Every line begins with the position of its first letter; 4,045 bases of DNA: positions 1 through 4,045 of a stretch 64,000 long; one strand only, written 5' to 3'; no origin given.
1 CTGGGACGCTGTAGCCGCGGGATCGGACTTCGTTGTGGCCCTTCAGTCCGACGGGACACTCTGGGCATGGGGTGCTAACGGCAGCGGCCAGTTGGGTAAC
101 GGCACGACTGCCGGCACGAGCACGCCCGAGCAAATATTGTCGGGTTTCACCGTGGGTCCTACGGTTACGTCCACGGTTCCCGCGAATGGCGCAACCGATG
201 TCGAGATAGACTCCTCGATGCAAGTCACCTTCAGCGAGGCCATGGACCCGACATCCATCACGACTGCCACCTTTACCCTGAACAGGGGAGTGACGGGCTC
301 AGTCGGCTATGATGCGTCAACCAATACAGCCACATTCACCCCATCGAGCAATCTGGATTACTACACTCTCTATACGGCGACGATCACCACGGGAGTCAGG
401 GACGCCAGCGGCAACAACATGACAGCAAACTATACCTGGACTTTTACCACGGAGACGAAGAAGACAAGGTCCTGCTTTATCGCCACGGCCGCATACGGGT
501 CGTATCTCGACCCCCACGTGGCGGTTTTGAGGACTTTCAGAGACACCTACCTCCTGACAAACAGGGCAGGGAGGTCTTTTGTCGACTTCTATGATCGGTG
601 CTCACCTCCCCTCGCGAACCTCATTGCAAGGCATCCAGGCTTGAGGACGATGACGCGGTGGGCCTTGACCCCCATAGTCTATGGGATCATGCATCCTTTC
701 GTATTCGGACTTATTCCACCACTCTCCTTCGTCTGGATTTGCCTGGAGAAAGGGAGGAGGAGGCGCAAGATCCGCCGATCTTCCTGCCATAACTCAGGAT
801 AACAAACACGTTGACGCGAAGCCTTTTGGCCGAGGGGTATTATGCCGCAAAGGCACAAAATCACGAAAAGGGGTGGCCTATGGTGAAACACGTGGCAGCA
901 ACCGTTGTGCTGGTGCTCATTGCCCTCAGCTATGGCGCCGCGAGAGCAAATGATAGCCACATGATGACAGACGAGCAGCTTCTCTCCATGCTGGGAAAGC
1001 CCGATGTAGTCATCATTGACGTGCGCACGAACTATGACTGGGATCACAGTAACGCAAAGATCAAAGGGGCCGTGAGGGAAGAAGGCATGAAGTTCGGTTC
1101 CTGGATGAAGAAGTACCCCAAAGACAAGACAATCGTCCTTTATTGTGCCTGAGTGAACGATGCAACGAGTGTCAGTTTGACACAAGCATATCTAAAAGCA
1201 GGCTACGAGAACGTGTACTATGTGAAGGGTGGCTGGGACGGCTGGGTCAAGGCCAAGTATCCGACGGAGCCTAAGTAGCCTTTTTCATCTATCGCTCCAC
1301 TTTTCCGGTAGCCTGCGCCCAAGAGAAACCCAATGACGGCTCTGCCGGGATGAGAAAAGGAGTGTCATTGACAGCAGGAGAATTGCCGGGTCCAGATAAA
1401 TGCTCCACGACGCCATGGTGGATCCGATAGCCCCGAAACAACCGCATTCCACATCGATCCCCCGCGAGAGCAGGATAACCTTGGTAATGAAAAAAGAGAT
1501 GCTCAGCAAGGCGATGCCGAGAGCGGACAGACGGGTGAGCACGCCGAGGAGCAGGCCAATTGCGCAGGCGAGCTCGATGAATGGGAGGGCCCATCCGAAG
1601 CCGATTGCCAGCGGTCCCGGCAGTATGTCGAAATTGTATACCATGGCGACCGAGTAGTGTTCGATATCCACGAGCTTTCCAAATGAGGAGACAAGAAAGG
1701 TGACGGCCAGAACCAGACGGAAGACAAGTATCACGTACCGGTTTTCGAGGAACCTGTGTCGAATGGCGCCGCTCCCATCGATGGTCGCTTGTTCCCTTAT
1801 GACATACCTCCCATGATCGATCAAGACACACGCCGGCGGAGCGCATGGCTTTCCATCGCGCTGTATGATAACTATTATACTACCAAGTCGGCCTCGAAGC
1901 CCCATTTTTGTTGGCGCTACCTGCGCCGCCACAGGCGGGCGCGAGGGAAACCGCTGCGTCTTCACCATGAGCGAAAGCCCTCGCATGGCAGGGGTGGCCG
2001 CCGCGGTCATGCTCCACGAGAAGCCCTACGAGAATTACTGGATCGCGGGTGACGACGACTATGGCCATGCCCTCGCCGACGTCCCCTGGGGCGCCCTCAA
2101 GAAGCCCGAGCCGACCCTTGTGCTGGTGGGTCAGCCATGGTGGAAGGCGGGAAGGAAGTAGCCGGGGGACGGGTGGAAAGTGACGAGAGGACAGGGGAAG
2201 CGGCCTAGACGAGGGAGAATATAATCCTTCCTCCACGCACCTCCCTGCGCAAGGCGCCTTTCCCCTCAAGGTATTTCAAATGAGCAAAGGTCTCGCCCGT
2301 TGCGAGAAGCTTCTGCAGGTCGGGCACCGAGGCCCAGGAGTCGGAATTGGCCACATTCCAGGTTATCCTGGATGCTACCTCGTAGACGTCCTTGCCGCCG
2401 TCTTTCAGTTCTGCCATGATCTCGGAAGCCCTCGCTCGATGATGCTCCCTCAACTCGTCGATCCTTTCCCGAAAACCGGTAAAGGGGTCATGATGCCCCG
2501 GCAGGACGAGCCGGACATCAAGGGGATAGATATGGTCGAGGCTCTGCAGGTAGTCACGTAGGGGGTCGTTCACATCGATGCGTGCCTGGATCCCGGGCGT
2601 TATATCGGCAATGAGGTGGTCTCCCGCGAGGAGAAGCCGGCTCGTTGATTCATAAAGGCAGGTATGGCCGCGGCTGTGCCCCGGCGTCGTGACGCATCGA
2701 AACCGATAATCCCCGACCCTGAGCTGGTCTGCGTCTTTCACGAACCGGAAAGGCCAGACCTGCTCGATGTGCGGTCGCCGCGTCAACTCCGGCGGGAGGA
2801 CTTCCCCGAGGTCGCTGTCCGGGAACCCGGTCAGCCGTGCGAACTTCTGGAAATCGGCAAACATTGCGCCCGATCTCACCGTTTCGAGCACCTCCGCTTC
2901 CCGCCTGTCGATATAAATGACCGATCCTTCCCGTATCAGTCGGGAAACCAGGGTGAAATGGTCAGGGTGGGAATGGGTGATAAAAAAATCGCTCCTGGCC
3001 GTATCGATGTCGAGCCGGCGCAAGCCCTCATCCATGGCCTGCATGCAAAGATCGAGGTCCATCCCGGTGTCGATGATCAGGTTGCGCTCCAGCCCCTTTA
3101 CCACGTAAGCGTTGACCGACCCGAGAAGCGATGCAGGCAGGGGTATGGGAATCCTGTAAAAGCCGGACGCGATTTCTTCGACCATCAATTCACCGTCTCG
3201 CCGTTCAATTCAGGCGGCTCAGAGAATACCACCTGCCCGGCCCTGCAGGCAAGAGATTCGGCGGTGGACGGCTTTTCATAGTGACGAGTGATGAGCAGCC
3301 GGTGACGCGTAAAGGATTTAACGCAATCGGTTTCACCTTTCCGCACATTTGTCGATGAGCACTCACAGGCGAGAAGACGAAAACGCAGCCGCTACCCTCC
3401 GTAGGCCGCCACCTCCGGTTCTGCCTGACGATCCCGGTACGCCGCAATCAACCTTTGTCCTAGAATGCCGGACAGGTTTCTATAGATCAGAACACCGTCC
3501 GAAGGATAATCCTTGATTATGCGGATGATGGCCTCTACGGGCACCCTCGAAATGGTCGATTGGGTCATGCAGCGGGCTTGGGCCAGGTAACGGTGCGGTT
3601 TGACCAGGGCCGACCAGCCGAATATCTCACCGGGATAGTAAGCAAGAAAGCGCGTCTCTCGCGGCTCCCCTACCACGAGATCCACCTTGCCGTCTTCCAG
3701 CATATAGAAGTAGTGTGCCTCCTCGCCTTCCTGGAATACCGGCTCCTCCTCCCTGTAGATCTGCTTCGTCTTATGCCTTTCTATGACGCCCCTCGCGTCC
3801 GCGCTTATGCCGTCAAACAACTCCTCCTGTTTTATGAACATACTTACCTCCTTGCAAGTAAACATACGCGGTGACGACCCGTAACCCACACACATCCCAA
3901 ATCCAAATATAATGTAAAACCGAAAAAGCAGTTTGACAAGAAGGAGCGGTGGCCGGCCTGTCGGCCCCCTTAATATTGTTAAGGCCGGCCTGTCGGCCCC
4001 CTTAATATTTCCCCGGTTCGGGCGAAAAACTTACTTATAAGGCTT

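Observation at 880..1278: Rhodanese with UGA at the catalytic cysteine position and a SECIS-like hairpin: candidate selenoprotein split by ORF calling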

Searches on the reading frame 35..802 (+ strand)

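Call 25: search_protein_families(library=pfam, proteins=[window:35-802:+], max_evalue=0.0001)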
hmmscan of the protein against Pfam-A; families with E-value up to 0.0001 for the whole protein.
window:35-802:+ (255 aa): 3 families
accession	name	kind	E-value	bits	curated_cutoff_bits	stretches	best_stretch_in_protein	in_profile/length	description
PF13205.12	Big_5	-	1.6e-27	96.7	23.6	1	40-139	3-105/105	Bacterial Ig-like domain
PF00415.24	RCC1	-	9.2e-08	33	21.7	1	6-35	1-30/50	Regulator of chromosome condensation (RCC1) repeat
PF25390.1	WD40_RLD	-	4.5e-06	26.7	150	1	1-35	208-245/363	RCC1-like domain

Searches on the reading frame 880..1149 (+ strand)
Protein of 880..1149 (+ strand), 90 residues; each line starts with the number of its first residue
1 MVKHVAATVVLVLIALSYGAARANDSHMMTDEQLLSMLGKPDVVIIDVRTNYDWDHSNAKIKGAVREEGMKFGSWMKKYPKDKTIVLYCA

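Call 7: search_protein_families(library=pfam, proteins=[window:880-1149:+], max_evalue=0.01)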
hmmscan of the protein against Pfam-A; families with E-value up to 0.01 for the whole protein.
seq(90 aa): 1 family
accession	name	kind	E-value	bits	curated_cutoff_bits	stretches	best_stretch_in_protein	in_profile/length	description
PF00581.25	Rhodanese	-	5.1e-08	33.7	22.2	1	31-90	2-69/102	Rhodanese-like domain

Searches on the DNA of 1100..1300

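Call 46: search_rna_families(source=window, start=1100, end=1300, threshold=evalue, max_evalue=10)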
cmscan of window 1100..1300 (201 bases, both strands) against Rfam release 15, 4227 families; matches with E-value up to 10: 1.
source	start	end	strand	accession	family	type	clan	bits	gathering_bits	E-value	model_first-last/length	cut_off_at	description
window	1235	1298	-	RF00218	SNORD46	Gene; snRNA; snoRNA; CD-box;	CL00061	12.3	40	6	1-104/104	no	Small nucleolar RNA SNORD46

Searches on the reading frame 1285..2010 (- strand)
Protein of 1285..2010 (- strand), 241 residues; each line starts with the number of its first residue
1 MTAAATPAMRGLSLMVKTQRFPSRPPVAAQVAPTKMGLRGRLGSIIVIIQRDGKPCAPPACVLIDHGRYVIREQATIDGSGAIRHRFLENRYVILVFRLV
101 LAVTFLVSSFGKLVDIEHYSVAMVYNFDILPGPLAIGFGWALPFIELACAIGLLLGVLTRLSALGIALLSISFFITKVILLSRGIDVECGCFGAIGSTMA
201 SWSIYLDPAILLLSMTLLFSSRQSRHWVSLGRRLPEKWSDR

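Call 25: search_protein_families(library=pfam, proteins=[window:1285-2010:-], max_evalue=0.0001)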
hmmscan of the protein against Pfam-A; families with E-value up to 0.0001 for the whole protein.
window:1285-2010:- (241 aa): 3 families
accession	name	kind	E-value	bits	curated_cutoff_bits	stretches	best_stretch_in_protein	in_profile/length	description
PF07291.16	MauE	-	6.3e-21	75.4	27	1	91-219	2-127/128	Methylamine utilisation protein MauE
PF07681.17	DoxX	-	6.5e-10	39.9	23.6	1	94-171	2-77/85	DoxX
PF13564.11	DoxX_2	-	8.8e-05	23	26.3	0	98-180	3-81/103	DoxX-like family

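Call 57: search_protein_families(library=ncbifam, proteins=[window:1285-2010:-], max_evalue=0.0001)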
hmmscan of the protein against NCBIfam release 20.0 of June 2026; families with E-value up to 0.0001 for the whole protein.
window:1285-2010:- (241 aa): 1 family
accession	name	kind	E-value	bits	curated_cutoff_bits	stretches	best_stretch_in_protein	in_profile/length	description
NF045576.1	BT_3928_fam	equivalog_domain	3.7e-09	36.2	250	1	95-224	3-135/358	BT_3928 family protein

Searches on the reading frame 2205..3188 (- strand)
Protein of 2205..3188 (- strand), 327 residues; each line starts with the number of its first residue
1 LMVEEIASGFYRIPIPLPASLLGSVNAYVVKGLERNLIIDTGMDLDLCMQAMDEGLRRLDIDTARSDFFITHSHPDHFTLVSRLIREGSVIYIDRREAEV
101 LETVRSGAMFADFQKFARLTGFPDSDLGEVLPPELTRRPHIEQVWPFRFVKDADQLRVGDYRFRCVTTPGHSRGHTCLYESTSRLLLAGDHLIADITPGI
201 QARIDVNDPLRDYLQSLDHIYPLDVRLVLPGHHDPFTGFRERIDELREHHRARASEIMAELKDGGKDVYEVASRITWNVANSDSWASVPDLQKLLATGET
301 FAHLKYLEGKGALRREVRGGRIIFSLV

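Call 25: search_protein_families(library=pfam, proteins=[window:2205-3188:-], max_evalue=0.0001)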
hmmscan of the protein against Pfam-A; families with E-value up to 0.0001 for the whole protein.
window:2205-3188:- (327 aa): 1 family
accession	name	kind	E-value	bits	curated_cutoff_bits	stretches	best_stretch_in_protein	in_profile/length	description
PF00753.33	Lactamase_B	-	9e-15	55.6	22.7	1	23-232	4-196/196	Metallo-beta-lactamase superfamily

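Call 57: search_protein_families(library=ncbifam, proteins=[window:2205-3188:-], max_evalue=0.0001)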
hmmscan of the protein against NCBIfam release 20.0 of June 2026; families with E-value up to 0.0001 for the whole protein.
window:2205-3188:- (327 aa): 8 families
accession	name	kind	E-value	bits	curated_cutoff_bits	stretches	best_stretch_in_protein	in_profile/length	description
NF053820.1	MBLfold_Strvi7410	exception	6.2e-40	137.7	525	1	5-312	4-328/343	Strvi_7410 family MBL fold metallo-hydrolase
TIGR04558.1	SoxH_rel_PQQ_1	hypoth_equivalog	1.6e-09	37.3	300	1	146-272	133-251/285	quinoprotein relay system zinc metallohydrolase 1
NF041804.1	MBL_fold_SolJ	exception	2.1e-08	33.7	350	0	156-233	106-179/224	solanimycin biosynthesis MBL-fold hydrolase SolJ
TIGR03413.1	GSH_gloB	equivalog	2.9e-08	33.4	200.8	1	149-194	85-130/248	hydroxyacylglutathione hydrolase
TIGR04559.1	SoxH_rel_PQQ_2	hypoth_equivalog_domain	4.8e-08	32.8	280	1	32-273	37-252/283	quinoprotein relay system zinc metallohydrolase 2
NF012229.1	bla_class_B_core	domain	1.1e-07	32.1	100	1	28-177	18-135/139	metallo-beta-lactamase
NF033105.1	bla_subclass_B3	equivalog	1.8e-07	30.8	240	0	140-236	115-216/257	subclass B3 metallo-beta-lactamase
NF007597.0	PRK10241.1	equivalog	7.6e-06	25.4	421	0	148-194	87-131/251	hydroxyacylglutathione hydrolase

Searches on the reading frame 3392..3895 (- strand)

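Call 25: search_protein_families(library=pfam, proteins=[window:3392-3895:-], max_evalue=0.0001)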
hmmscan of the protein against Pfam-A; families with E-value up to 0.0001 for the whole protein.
window:3392-3895:- (167 aa): 1 family
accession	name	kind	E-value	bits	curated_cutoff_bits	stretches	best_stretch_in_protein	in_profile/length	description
PF00027.35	cNMP_binding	-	2.6e-14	53.4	27.5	1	46-129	3-88/89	Cyclic nucleotide-binding domain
